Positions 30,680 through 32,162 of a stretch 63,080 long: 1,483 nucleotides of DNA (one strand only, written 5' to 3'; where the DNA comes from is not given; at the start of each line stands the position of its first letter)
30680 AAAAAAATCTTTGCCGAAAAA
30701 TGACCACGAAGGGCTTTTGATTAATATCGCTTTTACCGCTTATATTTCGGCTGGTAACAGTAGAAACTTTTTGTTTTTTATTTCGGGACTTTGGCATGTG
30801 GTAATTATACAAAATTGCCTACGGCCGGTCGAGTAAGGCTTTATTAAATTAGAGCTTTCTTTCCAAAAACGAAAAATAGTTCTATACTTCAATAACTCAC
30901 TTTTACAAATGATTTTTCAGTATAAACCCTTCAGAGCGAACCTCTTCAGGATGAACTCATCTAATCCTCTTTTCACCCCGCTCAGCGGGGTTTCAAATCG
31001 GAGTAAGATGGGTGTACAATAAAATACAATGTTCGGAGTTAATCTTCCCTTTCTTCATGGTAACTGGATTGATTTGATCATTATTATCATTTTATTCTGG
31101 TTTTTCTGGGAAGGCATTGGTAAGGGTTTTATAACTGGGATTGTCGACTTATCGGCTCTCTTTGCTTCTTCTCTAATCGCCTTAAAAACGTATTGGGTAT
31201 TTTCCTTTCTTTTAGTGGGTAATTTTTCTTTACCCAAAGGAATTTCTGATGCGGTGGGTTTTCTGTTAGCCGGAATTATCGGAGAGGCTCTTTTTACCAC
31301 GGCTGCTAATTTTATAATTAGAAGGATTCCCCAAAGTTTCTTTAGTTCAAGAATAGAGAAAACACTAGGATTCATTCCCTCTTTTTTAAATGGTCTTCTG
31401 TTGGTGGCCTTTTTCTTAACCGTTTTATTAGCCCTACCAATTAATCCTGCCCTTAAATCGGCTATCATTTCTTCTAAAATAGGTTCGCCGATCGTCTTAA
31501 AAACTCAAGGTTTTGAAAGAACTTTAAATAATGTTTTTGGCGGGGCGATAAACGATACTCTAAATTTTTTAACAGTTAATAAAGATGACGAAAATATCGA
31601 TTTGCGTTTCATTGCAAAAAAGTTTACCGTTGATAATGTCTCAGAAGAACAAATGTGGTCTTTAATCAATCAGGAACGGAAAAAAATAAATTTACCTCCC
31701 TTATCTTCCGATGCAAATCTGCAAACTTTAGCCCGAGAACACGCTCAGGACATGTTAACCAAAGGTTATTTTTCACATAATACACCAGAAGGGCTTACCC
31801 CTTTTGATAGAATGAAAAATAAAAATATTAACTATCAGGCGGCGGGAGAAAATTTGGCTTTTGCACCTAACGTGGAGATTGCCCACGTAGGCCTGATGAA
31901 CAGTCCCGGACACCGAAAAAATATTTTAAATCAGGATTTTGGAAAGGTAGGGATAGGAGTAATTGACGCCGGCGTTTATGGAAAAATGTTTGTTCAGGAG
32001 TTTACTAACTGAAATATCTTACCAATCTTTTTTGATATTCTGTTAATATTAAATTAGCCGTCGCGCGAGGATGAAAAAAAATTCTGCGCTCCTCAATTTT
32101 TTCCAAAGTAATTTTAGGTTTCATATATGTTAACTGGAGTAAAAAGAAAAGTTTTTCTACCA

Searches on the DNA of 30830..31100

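Call 6: search_rna_families(source=window, start=30830, end=31100, threshold=evalue, max_evalue=10, show_alignments=3)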
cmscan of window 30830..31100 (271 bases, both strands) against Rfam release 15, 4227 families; matches with E-value up to 10: 3.
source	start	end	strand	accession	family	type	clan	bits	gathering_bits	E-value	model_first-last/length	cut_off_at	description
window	30867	30937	-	RF00682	mir-144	Gene; miRNA;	-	15.7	60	0.53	1-78/78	no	mir-144 microRNA precursor family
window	30990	31031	-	RF01348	CRISPR-DR38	Gene; CRISPR;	-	14.7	44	6.6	1-35/35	no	CRISPR RNA direct repeat element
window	30938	31010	-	RF01706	Gut-1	Gene; sRNA;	-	13.9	50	3.9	1-77/77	no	Gut-1 RNA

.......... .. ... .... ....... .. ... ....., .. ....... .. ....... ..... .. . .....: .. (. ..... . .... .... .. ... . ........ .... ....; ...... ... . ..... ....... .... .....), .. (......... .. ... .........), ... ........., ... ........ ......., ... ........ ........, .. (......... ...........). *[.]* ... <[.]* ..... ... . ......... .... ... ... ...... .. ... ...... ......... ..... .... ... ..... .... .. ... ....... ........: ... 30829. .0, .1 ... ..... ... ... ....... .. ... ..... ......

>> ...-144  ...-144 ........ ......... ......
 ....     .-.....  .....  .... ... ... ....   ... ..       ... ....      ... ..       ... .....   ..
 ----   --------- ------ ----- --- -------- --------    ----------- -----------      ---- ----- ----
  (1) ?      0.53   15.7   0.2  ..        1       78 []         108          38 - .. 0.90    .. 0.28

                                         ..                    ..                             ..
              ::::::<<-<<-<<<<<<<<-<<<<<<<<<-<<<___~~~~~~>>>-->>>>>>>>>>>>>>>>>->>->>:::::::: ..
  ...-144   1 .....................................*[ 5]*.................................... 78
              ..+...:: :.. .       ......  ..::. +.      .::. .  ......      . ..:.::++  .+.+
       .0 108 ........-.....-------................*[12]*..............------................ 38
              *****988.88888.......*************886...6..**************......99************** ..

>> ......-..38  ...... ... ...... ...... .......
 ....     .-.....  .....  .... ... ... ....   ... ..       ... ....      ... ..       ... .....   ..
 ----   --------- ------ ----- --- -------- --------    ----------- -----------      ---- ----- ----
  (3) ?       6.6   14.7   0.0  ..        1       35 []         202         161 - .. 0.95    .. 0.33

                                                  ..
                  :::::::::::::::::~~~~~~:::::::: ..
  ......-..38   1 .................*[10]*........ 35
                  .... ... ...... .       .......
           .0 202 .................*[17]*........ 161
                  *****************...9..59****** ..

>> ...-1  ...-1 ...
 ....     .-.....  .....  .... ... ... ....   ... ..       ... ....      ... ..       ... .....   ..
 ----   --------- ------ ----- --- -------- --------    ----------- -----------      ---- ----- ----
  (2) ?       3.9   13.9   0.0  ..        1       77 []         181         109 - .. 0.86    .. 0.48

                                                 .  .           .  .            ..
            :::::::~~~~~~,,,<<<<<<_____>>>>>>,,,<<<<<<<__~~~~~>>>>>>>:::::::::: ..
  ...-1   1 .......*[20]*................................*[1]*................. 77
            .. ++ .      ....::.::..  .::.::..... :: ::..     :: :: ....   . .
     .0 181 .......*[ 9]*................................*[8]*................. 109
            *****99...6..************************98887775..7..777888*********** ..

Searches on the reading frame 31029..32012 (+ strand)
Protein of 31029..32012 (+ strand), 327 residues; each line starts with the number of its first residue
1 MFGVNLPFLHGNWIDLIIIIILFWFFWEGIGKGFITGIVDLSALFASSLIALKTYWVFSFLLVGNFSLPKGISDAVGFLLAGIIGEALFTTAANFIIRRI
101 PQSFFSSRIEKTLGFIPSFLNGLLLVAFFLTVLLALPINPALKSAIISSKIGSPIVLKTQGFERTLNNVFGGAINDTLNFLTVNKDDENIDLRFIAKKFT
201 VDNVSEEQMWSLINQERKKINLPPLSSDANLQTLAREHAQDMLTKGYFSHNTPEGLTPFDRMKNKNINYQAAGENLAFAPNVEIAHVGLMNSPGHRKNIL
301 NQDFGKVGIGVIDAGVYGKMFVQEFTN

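Call 17: search_protein_families(library=pfam, proteins=[window:31029-32012:+])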
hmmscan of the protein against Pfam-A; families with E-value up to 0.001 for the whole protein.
window:31029-32012:+ (327 aa): 2 families
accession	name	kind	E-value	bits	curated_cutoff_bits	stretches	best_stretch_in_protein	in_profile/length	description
PF00188.32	CAP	-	9.3e-17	62.4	21.1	1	211-325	2-117/117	Cysteine-rich secretory protein family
PF02674.22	Colicin_V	-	9.5e-11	42.3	29.3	1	14-151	1-135/144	Colicin V production protein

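Call 43: find_homologous_proteins(query=window:31029-32012:+, max_evalue=1e-20)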
Query window:31029-32012:+ (327 aa): 2910 proteins with E <= 1e-20 among 7203 candidates; the best 120 are listed.
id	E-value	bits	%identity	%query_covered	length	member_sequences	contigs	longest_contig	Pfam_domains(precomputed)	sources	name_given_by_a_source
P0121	4.9e-212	721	100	100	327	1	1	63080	PF00188.33,PF02674.23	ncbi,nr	ncbi:CvpA family protein [Candidatus Microgenomates bacterium]|nr:CvpA family protein [Candidatus Mi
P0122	8.6e-188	641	88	100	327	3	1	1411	PF00188.33,PF02674.23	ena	-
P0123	2.7e-139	482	65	100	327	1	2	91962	PF00188.33,PF02674.23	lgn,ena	-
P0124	9.8e-132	457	60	100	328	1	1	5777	PF00188.33,PF02674.23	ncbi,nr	ncbi:CvpA family protein [Candidatus Gottesmanbacteria bacterium]|nr:CvpA family protein [Candidatus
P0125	4.5e-129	448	61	100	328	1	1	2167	PF00188.33,PF02674.23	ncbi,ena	-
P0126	6.3e-120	418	57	100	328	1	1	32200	PF00188.33,PF02674.23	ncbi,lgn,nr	ncbi:MAG: CvpA family protein [Patescibacteria group bacterium]|nr:CvpA family protein [Patescibacte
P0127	2.9e-119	416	57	99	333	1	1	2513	PF00188.33,PF02674.23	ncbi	-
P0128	1.2e-112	394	56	94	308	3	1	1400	PF00188.33,PF02674.23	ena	-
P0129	2.0e-107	377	52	99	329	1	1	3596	PF00188.33,PF02674.23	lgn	-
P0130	8.3e-106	372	54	98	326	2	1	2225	PF00188.33,PF02674.23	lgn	-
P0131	1.1e-105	371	53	100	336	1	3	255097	PF00188.33,PF02674.23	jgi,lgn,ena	-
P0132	1.4e-105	371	53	99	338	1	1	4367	PF00188.33,PF02674.23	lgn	-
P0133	3.9e-105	370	52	99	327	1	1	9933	PF00188.33,PF02674.23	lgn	-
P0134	4.2e-105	369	53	98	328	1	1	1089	PF00188.33,PF02674.23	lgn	-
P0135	2.6e-104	367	51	99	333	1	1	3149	PF00188.33,PF02674.23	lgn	-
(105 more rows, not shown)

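Call 44: find_encoding_contigs(protein=P0122, flank=2000, max_places=3)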
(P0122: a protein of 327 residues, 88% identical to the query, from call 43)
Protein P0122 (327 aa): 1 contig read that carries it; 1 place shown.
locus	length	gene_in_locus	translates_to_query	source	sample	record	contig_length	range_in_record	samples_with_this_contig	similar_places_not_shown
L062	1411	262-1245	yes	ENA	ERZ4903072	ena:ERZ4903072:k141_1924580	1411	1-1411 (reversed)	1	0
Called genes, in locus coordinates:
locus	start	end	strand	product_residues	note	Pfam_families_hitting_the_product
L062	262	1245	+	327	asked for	PF02674:Colicin_V, PF00188:CAP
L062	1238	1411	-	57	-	?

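Call 45: find_encoding_contigs(protein=P0123, flank=3000, max_places=1)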
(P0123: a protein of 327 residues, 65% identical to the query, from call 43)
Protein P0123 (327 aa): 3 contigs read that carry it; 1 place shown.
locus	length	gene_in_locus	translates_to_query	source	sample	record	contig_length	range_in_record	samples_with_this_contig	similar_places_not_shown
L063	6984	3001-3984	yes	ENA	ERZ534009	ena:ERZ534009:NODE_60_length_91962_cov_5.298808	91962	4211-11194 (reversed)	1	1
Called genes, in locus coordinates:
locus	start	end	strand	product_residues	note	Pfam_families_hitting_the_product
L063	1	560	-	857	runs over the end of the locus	PF00912:Transgly, PF00905:Transpeptidase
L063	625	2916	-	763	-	PF00912:Transgly, PF00905:Transpeptidase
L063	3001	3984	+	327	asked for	PF02674:Colicin_V, PF00188:CAP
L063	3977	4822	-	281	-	-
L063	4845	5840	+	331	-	PF01594:AI-2E_transport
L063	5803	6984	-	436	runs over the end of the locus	PF01547:SBP_bac_1, PF13416:SBP_bac_8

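Call 46: find_encoding_contigs(protein=P0124, flank=3000, max_places=1)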
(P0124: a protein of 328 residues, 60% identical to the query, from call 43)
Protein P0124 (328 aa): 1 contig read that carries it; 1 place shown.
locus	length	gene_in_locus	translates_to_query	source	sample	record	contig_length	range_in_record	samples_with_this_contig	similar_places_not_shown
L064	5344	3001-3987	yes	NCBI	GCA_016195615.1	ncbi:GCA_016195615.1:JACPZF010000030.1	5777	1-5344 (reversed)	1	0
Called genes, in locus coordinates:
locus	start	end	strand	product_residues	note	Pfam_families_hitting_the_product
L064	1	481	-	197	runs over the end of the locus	PF20803:PaaX_M, PF09827:CRISPR_Cas2 (faint)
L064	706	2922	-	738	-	PF00912:Transgly, PF00905:Transpeptidase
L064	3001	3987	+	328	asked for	PF02674:Colicin_V, PF00188:CAP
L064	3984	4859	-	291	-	PF02661:Fic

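Call 47: find_encoding_contigs(protein=P0126, flank=3000, max_places=1)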
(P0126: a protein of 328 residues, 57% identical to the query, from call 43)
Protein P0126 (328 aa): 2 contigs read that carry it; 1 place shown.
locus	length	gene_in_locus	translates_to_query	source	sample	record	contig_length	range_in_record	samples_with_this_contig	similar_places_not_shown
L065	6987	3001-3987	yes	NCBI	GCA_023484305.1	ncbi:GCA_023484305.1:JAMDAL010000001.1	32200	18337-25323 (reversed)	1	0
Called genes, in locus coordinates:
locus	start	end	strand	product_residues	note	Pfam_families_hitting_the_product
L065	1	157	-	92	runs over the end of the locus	PF12441:CopG_antitoxin (faint)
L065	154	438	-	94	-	PF04365:BrnT_toxin (weak)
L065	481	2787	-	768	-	PF00912:Transgly, PF00905:Transpeptidase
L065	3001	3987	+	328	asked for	PF02674:Colicin_V, PF00188:CAP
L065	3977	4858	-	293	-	-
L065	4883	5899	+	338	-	PF01594:AI-2E_transport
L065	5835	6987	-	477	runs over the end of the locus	PF01547:SBP_bac_1, PF13416:SBP_bac_8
